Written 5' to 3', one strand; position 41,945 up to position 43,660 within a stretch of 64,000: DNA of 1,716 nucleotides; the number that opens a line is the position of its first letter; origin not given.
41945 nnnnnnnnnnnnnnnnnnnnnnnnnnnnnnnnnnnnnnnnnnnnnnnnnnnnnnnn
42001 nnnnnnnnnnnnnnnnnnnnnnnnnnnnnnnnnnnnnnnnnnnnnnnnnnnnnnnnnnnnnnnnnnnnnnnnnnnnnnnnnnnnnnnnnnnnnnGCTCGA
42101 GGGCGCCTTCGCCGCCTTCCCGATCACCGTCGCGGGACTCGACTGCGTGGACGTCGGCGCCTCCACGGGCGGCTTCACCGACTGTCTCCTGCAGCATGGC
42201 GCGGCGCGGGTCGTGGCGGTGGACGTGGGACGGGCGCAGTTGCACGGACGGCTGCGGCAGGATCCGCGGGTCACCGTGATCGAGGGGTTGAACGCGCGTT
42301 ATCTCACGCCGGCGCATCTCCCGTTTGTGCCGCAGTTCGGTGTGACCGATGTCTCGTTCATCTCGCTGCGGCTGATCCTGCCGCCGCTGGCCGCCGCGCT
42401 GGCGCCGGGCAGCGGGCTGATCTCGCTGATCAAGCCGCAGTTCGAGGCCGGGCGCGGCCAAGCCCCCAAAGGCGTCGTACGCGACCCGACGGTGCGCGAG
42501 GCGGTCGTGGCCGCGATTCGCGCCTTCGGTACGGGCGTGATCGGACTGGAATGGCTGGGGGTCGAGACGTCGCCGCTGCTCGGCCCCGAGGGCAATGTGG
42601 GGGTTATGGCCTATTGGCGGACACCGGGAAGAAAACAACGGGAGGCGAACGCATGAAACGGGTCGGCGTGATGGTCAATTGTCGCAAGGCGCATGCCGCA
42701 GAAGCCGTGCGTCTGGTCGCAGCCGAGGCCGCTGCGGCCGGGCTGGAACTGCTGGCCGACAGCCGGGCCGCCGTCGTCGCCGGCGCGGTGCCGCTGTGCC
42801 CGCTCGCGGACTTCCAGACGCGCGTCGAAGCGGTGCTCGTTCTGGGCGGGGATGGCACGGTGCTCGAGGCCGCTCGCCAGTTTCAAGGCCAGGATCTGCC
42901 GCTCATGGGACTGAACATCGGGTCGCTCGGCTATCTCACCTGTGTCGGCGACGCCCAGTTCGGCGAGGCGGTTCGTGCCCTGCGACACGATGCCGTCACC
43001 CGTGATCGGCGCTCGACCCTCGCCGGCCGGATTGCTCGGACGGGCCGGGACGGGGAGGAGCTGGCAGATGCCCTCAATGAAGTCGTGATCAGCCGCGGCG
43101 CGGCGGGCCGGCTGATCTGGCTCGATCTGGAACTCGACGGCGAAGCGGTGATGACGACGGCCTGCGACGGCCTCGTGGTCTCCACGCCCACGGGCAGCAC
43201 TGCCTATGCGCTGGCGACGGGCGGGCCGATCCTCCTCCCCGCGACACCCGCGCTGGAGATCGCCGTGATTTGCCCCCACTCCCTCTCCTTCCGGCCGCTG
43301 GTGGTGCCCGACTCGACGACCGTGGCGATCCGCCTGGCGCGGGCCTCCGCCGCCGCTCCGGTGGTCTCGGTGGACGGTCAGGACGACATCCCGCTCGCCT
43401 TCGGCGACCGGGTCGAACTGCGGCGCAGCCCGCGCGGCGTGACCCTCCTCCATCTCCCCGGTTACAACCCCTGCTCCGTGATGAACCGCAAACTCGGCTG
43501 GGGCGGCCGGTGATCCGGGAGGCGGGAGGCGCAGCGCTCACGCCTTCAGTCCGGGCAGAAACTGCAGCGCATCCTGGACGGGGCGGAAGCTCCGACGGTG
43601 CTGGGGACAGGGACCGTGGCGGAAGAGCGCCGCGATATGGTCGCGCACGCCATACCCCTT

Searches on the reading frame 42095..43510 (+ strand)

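Call 34: search_protein_families(library=pfam, proteins=[window:42095-43510:+], max_evalue=0.00001)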
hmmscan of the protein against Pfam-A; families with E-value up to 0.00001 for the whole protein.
window:42095-43510:+ (472 aa): 2 families
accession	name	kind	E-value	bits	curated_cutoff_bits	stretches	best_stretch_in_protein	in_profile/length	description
PF20143.4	NAD_kinase_C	-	1.6e-33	115.6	23.7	1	327-453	1-125/126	ATP-NAD kinase C-terminal domain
PF01513.26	NAD_kinase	-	2.2e-13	51.1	25.5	1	241-298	70-127/130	ATP-NAD kinase N-terminal domain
